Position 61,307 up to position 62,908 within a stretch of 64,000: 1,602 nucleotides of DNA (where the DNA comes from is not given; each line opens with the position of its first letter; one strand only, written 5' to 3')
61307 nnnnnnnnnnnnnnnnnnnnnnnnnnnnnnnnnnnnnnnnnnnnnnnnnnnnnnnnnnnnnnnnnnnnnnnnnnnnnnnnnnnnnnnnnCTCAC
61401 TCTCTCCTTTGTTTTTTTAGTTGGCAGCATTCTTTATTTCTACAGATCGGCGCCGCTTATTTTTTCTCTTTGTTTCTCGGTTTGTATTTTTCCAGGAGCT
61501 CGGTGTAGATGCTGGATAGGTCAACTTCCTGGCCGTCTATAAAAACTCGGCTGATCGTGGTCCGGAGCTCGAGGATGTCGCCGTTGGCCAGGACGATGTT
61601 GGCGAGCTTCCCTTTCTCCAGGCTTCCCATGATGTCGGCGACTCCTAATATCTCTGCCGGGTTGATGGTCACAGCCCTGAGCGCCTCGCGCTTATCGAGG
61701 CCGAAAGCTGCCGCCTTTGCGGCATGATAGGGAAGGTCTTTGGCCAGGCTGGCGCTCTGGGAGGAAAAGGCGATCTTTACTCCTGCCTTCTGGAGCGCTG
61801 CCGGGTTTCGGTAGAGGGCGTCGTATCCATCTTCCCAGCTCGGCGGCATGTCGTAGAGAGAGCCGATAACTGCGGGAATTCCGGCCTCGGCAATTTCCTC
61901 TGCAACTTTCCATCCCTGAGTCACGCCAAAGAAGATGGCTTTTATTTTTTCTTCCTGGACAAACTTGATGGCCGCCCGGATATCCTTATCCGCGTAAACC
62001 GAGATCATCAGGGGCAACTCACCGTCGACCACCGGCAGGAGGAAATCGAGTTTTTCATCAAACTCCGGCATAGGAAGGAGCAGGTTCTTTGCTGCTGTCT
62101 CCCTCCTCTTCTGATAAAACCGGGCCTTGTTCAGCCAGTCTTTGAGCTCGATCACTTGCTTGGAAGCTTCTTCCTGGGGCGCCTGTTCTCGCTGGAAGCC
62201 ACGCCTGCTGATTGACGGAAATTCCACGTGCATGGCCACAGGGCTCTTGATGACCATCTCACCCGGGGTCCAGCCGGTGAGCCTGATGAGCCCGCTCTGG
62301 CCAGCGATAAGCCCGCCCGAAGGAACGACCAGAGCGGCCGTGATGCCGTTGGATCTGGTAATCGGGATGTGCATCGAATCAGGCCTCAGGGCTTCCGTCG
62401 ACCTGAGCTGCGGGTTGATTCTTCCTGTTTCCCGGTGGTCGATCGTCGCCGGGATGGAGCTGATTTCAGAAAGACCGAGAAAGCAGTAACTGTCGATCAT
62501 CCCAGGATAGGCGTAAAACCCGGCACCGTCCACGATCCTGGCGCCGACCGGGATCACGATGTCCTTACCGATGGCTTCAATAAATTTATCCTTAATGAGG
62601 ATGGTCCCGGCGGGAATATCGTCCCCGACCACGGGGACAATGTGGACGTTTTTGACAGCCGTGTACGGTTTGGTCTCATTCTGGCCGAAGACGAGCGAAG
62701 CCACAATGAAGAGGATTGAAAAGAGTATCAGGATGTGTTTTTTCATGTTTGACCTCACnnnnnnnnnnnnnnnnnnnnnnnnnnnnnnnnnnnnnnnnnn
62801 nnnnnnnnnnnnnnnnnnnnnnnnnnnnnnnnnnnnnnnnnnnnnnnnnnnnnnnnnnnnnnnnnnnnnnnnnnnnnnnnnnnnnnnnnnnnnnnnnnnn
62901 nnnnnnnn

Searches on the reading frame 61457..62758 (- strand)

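Call 11: search_protein_families(library=pfam, proteins=[window:61457-62758:-])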
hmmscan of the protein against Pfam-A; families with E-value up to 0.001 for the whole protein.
window:61457-62758:- (433 aa): 2 families
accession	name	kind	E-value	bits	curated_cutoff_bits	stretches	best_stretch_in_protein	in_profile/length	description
PF01979.26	Amidohydro_1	-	5.5e-11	42.7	25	1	321-412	238-345/345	Amidohydrolase family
PF07969.17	Amidohydro_3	-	2.3e-07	31.1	29.7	1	355-412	408-471/472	Amidohydrolase family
